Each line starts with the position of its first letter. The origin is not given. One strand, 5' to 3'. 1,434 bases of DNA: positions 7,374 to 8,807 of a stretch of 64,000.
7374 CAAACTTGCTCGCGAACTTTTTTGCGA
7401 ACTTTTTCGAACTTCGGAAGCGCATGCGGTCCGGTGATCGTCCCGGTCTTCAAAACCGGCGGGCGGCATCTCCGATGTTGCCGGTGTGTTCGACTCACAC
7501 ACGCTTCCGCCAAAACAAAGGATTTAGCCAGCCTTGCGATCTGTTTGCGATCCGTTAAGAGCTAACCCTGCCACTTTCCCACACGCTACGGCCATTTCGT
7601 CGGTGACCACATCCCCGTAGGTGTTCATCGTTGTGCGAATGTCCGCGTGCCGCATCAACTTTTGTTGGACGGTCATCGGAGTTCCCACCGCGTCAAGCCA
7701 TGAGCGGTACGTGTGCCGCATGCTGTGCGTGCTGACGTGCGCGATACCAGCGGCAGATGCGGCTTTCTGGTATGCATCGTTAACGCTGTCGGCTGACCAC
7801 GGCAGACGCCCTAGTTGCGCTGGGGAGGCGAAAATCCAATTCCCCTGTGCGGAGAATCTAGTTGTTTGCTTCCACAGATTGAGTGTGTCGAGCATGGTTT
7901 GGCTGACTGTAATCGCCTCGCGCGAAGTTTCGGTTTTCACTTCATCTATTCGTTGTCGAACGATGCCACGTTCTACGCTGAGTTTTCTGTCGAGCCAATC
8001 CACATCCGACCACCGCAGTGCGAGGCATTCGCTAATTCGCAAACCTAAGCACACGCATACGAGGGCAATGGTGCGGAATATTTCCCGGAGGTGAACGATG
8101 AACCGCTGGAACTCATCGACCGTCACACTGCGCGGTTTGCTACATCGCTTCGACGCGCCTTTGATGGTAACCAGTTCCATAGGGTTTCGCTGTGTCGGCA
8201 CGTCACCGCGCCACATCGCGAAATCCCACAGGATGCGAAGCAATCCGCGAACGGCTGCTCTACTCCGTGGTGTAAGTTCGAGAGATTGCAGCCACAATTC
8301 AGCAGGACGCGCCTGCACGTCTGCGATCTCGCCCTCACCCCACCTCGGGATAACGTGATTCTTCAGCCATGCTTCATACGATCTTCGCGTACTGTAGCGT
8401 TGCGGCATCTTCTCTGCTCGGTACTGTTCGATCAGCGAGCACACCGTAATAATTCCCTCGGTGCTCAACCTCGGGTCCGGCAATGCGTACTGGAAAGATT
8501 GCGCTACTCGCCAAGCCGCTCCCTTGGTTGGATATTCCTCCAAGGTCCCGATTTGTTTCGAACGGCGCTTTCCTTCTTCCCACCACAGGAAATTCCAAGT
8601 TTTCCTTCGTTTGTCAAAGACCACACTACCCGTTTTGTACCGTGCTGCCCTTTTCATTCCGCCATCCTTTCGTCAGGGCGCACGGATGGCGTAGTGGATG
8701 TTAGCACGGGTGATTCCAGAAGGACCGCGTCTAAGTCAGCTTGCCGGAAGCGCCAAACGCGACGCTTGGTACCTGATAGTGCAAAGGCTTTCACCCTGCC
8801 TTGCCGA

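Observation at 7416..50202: Three elements stacked at tRNA-Sec (selC), separated by nested direct repeats of the tRNA 3' end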

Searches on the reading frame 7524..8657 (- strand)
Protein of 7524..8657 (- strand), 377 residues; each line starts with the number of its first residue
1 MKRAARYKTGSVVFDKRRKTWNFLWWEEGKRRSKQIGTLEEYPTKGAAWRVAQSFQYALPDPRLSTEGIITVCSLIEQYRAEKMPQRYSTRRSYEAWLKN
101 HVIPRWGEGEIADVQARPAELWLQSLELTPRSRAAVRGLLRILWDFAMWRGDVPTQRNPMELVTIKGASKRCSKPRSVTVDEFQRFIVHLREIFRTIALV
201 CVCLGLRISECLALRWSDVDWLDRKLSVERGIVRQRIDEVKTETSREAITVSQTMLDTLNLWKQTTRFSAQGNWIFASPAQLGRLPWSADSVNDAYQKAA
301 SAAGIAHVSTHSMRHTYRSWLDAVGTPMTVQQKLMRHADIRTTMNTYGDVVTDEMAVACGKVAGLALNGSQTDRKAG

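Call 9: search_protein_families(library=pfam, proteins=[window:7524-8657:-], max_evalue=0.01)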
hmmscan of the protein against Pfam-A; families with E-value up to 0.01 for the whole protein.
window:7524-8657:- (377 aa): 1 family
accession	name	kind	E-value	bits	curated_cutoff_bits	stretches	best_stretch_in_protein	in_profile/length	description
PF00589.27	Phage_integrase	-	7.7e-21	75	27.1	1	182-349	7-167/172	Phage integrase family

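Call 23: find_encoding_contigs(protein=window:7524-8657:-, flank=10000, max_places=10)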
Protein window:7524-8657:- (377 aa): 2 contigs read that carry it; 2 places shown.
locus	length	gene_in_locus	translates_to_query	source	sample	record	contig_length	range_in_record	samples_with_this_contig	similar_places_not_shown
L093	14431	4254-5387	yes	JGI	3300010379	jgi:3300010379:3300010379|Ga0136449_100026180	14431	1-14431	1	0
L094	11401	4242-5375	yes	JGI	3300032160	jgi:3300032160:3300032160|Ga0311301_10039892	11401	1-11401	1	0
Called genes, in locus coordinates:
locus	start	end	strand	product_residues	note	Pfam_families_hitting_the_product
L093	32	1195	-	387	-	-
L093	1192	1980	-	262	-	-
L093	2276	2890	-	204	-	-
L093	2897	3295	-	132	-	PF12844:HTH_19, PF13560:HTH_31, PF01381:HTH_3, PF13413:HTH_25 (faint)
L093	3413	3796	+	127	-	-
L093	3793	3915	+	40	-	-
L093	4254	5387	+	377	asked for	PF00589:Phage_integrase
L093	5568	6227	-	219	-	PF00578:AhpC-TSA, PF08534:Redoxin, PF10417:1-cysPrx_C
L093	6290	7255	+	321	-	PF02567:PhzC-PhzF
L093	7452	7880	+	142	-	PF00072:Response_reg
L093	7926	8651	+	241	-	PF00005:ABC_tran, PF02463:SMC_N (weak), PF13304:AAA_21 (faint)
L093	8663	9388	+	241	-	PF03301:Trp_dioxygenase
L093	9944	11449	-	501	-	PF00171:Aldedh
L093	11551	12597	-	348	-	-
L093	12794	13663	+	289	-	-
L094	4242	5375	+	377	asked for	PF00589:Phage_integrase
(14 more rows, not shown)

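Call 33: find_homologous_proteins(query=window:7524-8657:-, max_evalue=1e-20)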
Query window:7524-8657:- (377 aa): 4394 proteins with E <= 1e-20 among 7428 candidates; the best 120 are listed.
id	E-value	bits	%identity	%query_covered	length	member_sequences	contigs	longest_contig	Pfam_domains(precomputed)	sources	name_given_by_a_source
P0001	1.2e-253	859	100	100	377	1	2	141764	PF00589.28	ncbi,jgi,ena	-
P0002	2.1e-216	736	87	100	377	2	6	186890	PF00589.28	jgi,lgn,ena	jgi:integrase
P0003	8.1e-216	734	86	100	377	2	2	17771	PF00589.28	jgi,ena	-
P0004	1.8e-213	726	85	100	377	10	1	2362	PF00589.28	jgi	jgi:integrase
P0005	4.2e-212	722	83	100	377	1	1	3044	PF00589.28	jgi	jgi:integrase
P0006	7.1e-203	691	81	100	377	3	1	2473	PF00589.28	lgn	-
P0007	6.6e-198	675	79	99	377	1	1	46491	PF00589.28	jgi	jgi:integrase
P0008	2.3e-197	673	81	100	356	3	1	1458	PF00589.28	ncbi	-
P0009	1.4e-196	671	79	99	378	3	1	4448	PF00589.28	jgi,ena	jgi:integrase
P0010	2.1e-196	670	79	98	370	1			PF00589.28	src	-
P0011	1.2e-194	664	79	98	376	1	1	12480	PF00589.28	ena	-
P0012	1.6e-194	664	79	98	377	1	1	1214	PF00589.28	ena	-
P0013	2.2e-194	663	78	100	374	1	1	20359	PF00589.28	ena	-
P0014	2.5e-193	660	79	97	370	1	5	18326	PF00589.28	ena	-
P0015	2.8e-193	660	79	97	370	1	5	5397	PF00589.28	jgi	-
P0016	1.2e-192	658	79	97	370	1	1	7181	PF00589.28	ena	-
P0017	1.3e-192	658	79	97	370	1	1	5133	PF00589.28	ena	-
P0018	1.8e-192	657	79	98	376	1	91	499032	PF00589.28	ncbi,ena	ncbi:MAG: site-specific integrase [Terriglobales bacterium]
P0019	2.3e-192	657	79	98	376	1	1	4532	PF00589.28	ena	-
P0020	2.6e-192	657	79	97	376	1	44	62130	PF00589.28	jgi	jgi:integrase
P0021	3.5e-191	653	76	100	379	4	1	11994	PF00589.28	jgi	jgi:integrase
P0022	6.9e-191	652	79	95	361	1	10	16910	PF00589.28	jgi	jgi:integrase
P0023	4.2e-190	649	79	95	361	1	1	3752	PF00589.28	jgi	jgi:integrase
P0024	4.5e-190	649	76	100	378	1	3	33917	PF00589.28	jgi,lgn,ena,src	-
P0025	3.7e-189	646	79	95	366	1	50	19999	PF00589.28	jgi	jgi:integrase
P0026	1.3e-188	644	76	100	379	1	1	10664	PF00589.28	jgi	jgi:integrase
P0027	6.1e-188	642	75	98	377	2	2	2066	PF00589.28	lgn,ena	-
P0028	8.7e-187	638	76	99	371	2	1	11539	PF00589.28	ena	-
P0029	3.5e-186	636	75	100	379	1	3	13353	PF00589.28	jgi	jgi:integrase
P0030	8.7e-186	635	76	98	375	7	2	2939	PF00589.28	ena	-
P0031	9.8e-186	635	75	97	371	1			PF00589.28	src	-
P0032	1.5e-185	634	75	100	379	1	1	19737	PF00589.28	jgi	jgi:integrase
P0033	2.3e-185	634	75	97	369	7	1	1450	PF00589.28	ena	-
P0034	7.0e-185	632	74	99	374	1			PF00589.28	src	-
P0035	9.0e-185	632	76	97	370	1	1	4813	PF00589.28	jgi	jgi:integrase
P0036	1.0e-184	632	77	95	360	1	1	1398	PF00589.28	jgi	jgi:integrase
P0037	1.1e-184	632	76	95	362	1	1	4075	PF00589.28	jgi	jgi:integrase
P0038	2.9e-184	630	75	97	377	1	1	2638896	PF00589.28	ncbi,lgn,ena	-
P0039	5.4e-184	629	74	100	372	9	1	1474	PF00589.28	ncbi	-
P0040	5.6e-184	629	72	100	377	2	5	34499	PF00589.28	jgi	jgi:integrase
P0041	8.7e-184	629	75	97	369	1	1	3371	PF00589.28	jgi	jgi:integrase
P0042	9.2e-184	629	75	97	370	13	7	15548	PF14659.13,PF00589.28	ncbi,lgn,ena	-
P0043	1.3e-183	628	74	99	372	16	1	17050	PF00589.28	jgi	jgi:integrase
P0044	1.8e-183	628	75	97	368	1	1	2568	PF00589.28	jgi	jgi:integrase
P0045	4.8e-183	626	75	97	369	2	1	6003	PF00589.28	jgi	-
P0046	1.2e-182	625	74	97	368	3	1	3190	PF00589.28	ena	-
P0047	3.1e-182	623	75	97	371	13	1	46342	PF00589.28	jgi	jgi:integrase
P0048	2.1e-181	621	75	98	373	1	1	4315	PF00589.28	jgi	jgi:integrase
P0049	3.1e-181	620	74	99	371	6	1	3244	PF00589.28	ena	-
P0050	3.7e-181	620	73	97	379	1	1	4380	PF00589.28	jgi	jgi:integrase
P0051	1.0e-180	618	73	99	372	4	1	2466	PF00589.28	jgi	jgi:integrase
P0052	1.3e-180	618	73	100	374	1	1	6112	PF00589.28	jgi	-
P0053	1.4e-180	618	74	97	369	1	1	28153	PF00589.28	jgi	jgi:integrase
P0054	2.0e-180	618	74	97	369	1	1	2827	PF00589.28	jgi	jgi:integrase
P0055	2.1e-180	617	73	97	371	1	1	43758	PF00589.28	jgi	jgi:integrase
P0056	4.0e-180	617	72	97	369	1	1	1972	PF00589.28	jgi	jgi:integrase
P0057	5.0e-180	616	73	100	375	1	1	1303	PF00589.28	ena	-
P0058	6.7e-180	616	74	97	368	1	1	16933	PF00589.28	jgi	jgi:integrase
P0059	1.1e-179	615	74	97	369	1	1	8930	PF00589.28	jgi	jgi:integrase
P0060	2.2e-179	614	71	100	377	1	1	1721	PF00589.28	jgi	jgi:integrase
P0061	2.2e-179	614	73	99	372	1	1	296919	PF00589.28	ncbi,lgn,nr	ncbi:MAG: site-specific integrase [Acidobacteria bacterium]|nr:site-specific integrase [Acidobacteri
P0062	2.7e-179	614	72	97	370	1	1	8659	PF00589.28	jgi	jgi:integrase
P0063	3.8e-179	613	73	98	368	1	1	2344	PF00589.28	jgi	-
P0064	4.3e-179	613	73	99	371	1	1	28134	PF00589.28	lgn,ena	-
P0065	9.5e-179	612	74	97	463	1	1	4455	PF00589.28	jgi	jgi:integrase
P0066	2.1e-178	611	72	99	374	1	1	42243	PF00589.28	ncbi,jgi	jgi:integrase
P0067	2.7e-178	611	74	97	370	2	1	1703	PF14659.13,PF00589.28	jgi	jgi:integrase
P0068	2.8e-178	610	72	97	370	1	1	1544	PF00589.28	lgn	-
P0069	2.8e-178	610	73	99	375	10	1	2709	PF00589.28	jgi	jgi:integrase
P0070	4.0e-178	610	70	100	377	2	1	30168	PF00589.28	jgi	jgi:integrase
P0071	1.9e-177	608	70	100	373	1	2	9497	PF00589.28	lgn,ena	-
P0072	3.5e-177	607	70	100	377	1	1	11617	PF00589.28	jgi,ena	jgi:integrase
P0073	6.6e-177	606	70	99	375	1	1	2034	PF00589.28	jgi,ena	-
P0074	9.7e-177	605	73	97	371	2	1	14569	PF00589.28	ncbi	-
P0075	4.2e-176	603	73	96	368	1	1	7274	PF00589.28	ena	-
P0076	1.2e-175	602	71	99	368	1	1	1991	PF00589.28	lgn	-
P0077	2.3e-175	601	71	100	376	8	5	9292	PF00589.28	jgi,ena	-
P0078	3.2e-175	600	71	97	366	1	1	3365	PF00589.28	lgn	-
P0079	3.2e-175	600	71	100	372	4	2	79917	PF00589.28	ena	-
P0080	3.3e-175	600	72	98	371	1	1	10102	PF00589.28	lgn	-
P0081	4.7e-175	600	71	95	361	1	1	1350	PF00589.28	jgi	-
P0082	5.6e-175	600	71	98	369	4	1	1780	PF00589.28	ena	-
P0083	5.8e-175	600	71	97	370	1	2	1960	PF00589.28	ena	-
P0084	3.3e-174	597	70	100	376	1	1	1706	PF00589.28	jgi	jgi:integrase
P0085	1.2e-173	595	68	100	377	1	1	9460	PF00589.28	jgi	jgi:integrase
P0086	5.8e-173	593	71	98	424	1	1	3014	PF12728.14,PF00589.28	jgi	jgi:integrase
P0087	1.6e-172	592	71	98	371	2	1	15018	PF00589.28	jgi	jgi:integrase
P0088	3.8e-172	590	68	100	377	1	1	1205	PF00589.28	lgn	-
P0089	4.2e-172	590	68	100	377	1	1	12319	PF00589.28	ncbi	-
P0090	1.3e-171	589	69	100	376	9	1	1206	PF00589.28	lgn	-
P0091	6.2e-171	586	70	97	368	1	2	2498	PF00589.28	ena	-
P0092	1.2e-170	585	73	96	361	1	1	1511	PF14659.13,PF00589.28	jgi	jgi:integrase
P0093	1.5e-170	585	68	99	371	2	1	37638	PF00589.28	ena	-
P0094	2.1e-170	585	69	98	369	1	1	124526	PF00589.28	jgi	jgi:integrase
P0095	2.7e-170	584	71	94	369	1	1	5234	PF00589.28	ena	-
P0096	4.8e-170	583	70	97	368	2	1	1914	PF00589.28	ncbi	-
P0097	5.7e-170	583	70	97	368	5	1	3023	PF00589.28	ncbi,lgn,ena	-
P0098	8.1e-170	583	69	100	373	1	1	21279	PF00589.28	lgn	-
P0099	8.7e-170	583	71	97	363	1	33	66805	PF00589.28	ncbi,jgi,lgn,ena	jgi:integrase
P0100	1.4e-169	582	69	97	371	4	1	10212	PF00589.28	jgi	jgi:integrase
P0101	2.3e-169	581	70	97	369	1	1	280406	PF00589.28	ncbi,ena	-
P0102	3.0e-169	581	68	97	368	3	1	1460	PF00589.28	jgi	jgi:integrase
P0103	5.7e-169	580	70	97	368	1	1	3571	PF00589.28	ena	-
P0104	6.3e-169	580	70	97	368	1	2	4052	PF00589.28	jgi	-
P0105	1.3e-168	579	69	97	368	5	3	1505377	PF00589.28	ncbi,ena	-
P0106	1.5e-168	578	68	100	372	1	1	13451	PF00589.28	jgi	jgi:integrase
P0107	1.9e-168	578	68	97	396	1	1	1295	PF00589.28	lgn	-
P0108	2.6e-168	578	67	99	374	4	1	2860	PF00589.28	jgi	jgi:integrase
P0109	6.0e-168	576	68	97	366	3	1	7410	PF00589.28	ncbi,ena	-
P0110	7.0e-168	576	67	97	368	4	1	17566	PF00589.28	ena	-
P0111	1.3e-167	575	69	97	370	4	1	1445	PF00589.28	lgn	-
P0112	2.5e-167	574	68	97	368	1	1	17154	PF00589.28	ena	-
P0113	3.2e-167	574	69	98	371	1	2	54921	PF00589.28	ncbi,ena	-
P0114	3.2e-167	574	68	98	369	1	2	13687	PF00589.28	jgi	jgi:integrase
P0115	5.2e-167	573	69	97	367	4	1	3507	PF00589.28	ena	-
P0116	5.7e-167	573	66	100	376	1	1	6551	PF00589.28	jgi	jgi:integrase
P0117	8.2e-167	573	68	97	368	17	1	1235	PF00589.28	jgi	-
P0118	1.1e-166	572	70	97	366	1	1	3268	PF00589.28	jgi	jgi:integrase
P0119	1.2e-166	572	69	97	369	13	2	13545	PF00589.28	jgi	-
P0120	1.4e-166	572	67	98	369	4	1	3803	PF00589.28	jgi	jgi:integrase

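Call 34: find_encoding_contigs(protein=P0002, flank=10000, max_places=6)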
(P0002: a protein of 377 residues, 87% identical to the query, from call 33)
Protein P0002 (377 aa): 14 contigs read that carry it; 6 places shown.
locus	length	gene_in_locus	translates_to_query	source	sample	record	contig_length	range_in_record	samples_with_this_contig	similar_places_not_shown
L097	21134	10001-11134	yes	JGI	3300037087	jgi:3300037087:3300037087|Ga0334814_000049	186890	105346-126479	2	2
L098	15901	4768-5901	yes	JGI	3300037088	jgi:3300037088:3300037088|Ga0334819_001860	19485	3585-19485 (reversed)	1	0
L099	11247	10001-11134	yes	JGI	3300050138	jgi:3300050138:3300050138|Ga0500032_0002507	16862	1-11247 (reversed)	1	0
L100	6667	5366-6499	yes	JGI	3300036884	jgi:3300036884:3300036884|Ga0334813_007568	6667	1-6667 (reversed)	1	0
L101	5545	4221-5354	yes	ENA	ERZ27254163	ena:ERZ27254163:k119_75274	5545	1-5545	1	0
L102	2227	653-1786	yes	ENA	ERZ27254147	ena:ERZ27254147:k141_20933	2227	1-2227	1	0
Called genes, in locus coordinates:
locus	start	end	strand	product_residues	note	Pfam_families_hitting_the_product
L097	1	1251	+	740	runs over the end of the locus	PF04773:FecR, PF20245:DUF6600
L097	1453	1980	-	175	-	PF07617:DUF1579 (weak)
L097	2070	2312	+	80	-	-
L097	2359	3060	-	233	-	-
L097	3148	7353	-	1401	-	PF05593:RHS_repeat (faint)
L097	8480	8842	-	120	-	-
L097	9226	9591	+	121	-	-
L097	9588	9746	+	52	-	-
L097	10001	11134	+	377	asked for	PF00589:Phage_integrase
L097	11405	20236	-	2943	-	PF22066:Cep192_D8 (faint), PF22544:HYDIN_VesB_CFA65-like_Ig (faint), PF24507:Ig_CFAP65_4th (faint), PF24771:Ig_CFAP74_1st (faint), PF15780:ASH (weak), PF22073:Cep192_D4 (weak), PF13205:Big_5, PF13205:Big_5, +1 more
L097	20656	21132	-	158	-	PF02085:Cytochrom_CIII (faint), PF14537:Cytochrom_c3_2 (faint), PF14522:Cytochrome_C7 (weak)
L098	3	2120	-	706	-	?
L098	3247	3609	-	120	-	-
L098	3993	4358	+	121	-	-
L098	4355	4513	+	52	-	-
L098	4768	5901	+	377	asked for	PF00589:Phage_integrase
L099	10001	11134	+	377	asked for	PF00589:Phage_integrase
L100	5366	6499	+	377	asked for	PF00589:Phage_integrase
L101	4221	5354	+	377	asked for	PF00589:Phage_integrase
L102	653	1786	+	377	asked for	PF00589:Phage_integrase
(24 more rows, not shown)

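Call 35: find_encoding_contigs(protein=P0018, flank=10000, max_places=8)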
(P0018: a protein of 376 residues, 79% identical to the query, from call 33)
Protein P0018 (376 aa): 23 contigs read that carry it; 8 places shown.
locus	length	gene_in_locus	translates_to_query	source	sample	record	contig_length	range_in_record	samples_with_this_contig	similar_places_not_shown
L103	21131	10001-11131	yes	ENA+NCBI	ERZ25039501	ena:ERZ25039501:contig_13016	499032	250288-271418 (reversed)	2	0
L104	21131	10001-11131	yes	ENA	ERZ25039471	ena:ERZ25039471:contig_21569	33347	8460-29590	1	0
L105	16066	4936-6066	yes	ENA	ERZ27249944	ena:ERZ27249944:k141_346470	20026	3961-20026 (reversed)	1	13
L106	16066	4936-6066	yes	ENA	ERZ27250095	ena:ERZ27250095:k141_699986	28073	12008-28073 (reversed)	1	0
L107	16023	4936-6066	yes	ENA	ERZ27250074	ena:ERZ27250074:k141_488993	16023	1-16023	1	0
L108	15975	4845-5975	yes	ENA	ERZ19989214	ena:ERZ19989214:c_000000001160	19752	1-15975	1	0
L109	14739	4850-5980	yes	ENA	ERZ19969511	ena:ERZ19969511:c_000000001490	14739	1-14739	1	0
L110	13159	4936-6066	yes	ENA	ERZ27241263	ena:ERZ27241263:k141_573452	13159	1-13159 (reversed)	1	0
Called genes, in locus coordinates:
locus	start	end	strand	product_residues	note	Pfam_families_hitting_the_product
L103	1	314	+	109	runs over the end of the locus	-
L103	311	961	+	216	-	-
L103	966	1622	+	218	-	-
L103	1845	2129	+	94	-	-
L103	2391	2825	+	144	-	-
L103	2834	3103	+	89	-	-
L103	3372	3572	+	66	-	-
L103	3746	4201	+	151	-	-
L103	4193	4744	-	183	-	PF13358:DDE_3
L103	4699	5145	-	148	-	PF13565:HTH_32 (faint), PF13592:HTH_33 (weak)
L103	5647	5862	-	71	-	-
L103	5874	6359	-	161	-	-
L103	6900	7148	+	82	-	-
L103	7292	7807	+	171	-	PF01807:Zn_ribbon_DnaG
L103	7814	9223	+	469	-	-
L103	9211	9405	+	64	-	-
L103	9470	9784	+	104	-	-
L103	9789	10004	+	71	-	PF12728:HTH_17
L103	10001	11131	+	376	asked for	PF00589:Phage_integrase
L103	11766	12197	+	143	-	PF00072:Response_reg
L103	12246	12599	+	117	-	PF00005:ABC_tran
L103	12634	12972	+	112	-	PF00005:ABC_tran, PF02463:SMC_N (faint)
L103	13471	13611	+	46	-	-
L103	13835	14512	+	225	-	PF08308:PEGA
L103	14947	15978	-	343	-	-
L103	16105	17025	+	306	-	-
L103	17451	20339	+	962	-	PF00005:ABC_tran (faint), PF02463:SMC_N (faint), PF03193:RsgA_GTPase (faint), PF13191:AAA_16 (faint), PF13304:AAA_21 (faint), PF13476:AAA_23 (faint), PF17760:UvrA_inter, PF17755:UvrA_DNA-bind, +3 more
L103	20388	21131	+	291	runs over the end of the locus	PF02517:Rce1-like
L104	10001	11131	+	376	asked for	PF00589:Phage_integrase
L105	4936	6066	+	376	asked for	PF00589:Phage_integrase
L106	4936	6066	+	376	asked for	PF00589:Phage_integrase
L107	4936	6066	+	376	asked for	PF00589:Phage_integrase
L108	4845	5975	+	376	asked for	PF00589:Phage_integrase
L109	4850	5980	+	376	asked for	PF00589:Phage_integrase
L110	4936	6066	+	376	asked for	PF00589:Phage_integrase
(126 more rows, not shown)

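Call 58: search_solved_structures(query=window:7524-8657:-, max_evalue=0.001)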
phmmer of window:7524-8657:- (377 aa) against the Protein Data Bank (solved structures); distinct sequences matched with E-value up to 0.001: 7.
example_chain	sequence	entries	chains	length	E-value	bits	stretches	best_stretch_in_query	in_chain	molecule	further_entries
3nkh_A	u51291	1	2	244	8.6e-06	28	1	202-355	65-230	Integrase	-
5vfz_A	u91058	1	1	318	4.9e-05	25.5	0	61-229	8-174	Gp33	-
4a8e_A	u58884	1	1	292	7.1e-05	25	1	172-360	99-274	PROBABLE TYROSINE RECOMBINASE XERC-LIKE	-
2a3v_A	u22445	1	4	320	0.00018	23.7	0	293-344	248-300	site-specific recombinase IntI4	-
6en0_A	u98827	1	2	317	0.00022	23.4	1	198-355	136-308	Int protein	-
6emy_A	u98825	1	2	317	0.00022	23.4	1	198-355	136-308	Int protein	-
6emz_A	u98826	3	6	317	0.00057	22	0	198-355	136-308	Int protein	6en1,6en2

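Call 62: find_encoding_contigs(protein=P0105, flank=10000, max_places=3)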
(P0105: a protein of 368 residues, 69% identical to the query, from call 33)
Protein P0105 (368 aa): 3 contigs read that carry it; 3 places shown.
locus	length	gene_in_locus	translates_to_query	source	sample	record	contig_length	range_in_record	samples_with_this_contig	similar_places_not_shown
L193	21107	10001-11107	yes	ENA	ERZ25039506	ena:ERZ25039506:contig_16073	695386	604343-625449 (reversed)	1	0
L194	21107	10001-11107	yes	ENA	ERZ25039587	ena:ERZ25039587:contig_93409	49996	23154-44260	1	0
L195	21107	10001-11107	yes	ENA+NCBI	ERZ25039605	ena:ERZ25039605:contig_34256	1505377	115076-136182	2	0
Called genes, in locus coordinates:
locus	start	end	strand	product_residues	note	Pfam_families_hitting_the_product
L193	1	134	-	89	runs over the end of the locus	-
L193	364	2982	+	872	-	PF00069:Pkinase, PF01636:APH (faint), PF03109:ABC1 (weak), PF07714:PK_Tyr_Ser-Thr, PF25174:Beta-prop_THOC3 (faint), PF07676:PD40 (faint), PF26550:Tricorn_2nd, PF26549:Tricorn_N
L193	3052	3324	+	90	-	-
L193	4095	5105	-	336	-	PF12760:Zn_ribbon_IS1595, PF12762:DDE_Tnp_IS1595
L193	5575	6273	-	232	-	-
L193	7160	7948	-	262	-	-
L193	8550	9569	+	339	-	-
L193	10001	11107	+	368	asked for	PF00589:Phage_integrase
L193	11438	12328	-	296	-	PF00072:Response_reg, PF00196:GerE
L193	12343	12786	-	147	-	PF07238:PilZ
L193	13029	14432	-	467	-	PF01523:PmbA_TldD_1st, PF19289:PmbA_TldD_3rd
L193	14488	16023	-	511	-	PF01523:PmbA_TldD_1st, PF19290:PmbA_TldD_2nd (weak), PF19289:PmbA_TldD_3rd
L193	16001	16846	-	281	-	PF00793:DAHP_synth_1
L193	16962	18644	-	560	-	PF06418:CTP_synth_N, PF00117:GATase, PF07722:Peptidase_C26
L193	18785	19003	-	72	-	-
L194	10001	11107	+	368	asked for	PF00589:Phage_integrase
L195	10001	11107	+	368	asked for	PF00589:Phage_integrase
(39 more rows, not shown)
